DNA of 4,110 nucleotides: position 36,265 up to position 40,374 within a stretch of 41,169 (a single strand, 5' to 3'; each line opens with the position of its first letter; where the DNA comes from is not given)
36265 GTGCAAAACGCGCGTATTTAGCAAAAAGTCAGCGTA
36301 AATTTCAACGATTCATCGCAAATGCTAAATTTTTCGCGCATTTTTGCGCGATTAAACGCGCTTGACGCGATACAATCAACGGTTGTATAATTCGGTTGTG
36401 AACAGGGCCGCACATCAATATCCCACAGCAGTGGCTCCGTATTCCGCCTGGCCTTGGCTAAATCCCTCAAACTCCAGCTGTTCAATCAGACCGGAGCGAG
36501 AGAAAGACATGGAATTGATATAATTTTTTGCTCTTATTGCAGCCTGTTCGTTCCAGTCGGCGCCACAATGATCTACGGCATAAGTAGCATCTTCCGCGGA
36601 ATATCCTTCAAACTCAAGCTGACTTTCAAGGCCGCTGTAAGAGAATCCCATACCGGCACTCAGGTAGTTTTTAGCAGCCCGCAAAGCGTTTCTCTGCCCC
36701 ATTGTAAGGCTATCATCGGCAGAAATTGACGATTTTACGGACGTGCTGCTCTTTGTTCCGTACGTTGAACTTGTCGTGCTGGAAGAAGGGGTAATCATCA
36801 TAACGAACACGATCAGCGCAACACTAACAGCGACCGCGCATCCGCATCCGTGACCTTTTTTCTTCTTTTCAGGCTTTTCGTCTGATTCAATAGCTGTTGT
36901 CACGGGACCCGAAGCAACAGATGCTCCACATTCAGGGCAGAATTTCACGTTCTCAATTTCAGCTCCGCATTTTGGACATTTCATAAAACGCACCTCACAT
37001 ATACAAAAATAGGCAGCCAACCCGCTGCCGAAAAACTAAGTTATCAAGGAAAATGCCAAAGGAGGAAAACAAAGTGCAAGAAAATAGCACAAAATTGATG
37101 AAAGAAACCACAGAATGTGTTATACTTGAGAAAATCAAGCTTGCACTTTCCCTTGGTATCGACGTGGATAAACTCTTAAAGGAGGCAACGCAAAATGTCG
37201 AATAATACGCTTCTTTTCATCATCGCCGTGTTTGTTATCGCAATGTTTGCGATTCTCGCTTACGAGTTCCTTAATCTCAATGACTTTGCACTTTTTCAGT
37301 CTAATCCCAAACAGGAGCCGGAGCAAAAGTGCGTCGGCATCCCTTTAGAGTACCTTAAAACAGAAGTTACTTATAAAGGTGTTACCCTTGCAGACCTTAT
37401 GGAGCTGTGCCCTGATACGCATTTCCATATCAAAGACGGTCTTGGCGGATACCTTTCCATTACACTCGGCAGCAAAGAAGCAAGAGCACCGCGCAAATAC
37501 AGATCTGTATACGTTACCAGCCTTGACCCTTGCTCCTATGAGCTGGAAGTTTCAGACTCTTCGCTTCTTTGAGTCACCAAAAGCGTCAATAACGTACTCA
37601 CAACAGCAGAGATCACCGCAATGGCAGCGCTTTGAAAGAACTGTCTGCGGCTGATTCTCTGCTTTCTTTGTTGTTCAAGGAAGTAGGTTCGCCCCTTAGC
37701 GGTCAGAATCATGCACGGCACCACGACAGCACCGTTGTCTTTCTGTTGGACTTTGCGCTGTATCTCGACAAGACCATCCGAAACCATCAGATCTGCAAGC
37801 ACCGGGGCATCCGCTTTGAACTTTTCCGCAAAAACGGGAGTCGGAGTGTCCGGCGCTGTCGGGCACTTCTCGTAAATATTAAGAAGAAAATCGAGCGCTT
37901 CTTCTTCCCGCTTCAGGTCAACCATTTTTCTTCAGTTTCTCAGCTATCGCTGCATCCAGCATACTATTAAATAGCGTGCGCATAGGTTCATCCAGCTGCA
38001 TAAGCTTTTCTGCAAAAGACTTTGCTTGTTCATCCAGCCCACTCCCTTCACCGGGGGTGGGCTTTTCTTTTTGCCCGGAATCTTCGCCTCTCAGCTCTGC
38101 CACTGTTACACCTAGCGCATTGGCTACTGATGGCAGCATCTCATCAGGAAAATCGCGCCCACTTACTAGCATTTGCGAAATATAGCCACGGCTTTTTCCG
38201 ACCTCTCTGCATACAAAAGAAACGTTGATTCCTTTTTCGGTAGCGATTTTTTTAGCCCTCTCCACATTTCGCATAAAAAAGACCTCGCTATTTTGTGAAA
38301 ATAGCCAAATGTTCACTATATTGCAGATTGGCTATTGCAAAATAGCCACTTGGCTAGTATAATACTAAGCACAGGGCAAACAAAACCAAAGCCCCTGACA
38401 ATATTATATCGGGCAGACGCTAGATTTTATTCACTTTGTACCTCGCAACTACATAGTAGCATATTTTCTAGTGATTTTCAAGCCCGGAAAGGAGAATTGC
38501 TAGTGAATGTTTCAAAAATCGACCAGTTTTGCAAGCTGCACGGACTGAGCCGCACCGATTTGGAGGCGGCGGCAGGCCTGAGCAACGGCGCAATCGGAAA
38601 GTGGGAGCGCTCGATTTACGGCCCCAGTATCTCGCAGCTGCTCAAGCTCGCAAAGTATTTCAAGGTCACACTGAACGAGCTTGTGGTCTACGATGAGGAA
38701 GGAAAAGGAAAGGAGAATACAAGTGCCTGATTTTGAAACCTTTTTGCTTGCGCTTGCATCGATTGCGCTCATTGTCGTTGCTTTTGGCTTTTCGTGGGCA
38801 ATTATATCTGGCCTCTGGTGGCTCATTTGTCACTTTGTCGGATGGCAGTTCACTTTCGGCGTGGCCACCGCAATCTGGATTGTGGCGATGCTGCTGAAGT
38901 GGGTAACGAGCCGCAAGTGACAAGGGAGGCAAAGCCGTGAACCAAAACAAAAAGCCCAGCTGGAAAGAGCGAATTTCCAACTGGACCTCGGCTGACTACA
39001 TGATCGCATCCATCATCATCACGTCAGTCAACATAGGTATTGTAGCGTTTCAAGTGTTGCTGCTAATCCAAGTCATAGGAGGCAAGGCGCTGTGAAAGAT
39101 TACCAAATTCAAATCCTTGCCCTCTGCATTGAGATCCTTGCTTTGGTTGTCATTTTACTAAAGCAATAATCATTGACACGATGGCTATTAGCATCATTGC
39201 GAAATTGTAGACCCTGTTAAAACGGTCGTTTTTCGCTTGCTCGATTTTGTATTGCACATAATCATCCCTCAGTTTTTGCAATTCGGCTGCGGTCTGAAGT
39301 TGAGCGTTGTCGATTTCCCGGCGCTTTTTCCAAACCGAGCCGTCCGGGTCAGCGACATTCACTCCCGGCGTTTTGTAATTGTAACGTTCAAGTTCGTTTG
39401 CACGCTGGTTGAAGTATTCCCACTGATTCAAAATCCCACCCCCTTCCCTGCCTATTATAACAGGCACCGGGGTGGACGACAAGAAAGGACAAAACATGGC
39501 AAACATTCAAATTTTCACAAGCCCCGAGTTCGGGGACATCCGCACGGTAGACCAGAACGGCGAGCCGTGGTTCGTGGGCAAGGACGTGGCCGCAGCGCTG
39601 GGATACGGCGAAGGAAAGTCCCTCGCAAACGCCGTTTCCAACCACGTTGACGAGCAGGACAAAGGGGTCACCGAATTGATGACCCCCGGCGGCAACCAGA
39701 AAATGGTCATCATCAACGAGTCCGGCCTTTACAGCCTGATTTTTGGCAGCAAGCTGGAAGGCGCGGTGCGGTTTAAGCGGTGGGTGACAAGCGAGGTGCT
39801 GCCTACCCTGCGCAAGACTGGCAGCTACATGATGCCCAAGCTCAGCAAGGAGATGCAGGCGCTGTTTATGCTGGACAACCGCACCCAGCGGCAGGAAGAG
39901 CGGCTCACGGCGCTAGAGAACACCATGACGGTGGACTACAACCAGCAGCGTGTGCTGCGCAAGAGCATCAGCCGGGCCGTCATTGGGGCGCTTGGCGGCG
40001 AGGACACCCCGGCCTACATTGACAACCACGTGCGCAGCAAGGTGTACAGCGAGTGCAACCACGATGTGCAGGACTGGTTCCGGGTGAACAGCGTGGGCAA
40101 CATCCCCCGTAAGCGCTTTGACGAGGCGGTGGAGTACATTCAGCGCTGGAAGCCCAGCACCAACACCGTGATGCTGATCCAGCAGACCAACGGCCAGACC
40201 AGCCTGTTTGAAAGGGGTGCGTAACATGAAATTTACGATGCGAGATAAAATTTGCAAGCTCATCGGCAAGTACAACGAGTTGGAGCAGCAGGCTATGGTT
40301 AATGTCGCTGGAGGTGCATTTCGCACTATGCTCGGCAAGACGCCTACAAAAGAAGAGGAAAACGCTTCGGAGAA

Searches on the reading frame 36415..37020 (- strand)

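Call 44: search_protein_families(library=pfam, proteins=[window:36415-37020:-], max_evalue=0.01)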
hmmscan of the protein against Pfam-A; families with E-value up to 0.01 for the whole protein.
window:36415-37020:- (201 aa): 4 families
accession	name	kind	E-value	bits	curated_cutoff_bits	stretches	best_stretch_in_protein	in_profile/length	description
PF07553.16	Lipoprotein_Ltp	-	2.4e-27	95.2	23.2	2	155-196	1-45/48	Host cell surface-exposed lipoprotein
PF13240.11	Zn_Ribbon_1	-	1.1e-05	25.5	25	1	14-34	1-22/23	zinc-ribbon domain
PF13248.11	Zn_ribbon_3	-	0.00029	20.6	27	1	14-33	4-24/26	zinc-ribbon domain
PF14952.11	zf-tcix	-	0.0014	18.6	31.2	0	14-21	12-19/42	Putative treble-clef, zinc-finger, Zn-binding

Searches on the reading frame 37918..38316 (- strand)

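Call 44: search_protein_families(library=pfam, proteins=[window:37918-38316:-], max_evalue=0.01)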
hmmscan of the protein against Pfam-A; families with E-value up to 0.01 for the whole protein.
window:37918-38316:- (132 aa): 1 family
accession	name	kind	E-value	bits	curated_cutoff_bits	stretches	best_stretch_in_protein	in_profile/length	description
PF01381.28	HTH_3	-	0.00027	21.3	23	1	23-75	3-55/55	Helix-turn-helix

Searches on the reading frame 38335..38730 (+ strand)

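Call 44: search_protein_families(library=pfam, proteins=[window:38335-38730:+], max_evalue=0.01)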
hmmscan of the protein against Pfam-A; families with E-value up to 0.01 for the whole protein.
window:38335-38730:+ (131 aa): 3 families
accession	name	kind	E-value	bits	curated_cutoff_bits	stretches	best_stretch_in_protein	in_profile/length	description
PF01381.28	HTH_3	-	1.1e-11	45.1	23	1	65-116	4-55/55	Helix-turn-helix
PF13443.12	HTH_26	-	3.7e-08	34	22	1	61-121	1-62/63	Cro/C1-type HTH DNA-binding domain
PF13560.12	HTH_31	-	0.0002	22.1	27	1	69-115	13-60/64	Helix-turn-helix domain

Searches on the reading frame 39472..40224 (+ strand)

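Call 44: search_protein_families(library=pfam, proteins=[window:39472-40224:+], max_evalue=0.01)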
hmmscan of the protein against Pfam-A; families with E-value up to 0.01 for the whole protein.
window:39472-40224:+ (250 aa): 2 families
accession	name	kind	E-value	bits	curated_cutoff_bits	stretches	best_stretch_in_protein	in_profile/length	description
PF10552.14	ORF6C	-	2.5e-29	102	22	1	125-236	3-114/114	ORF6C domain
PF02498.22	Bro-N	-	4.3e-27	95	25.6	1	22-111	1-96/96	BRO family, N-terminal domain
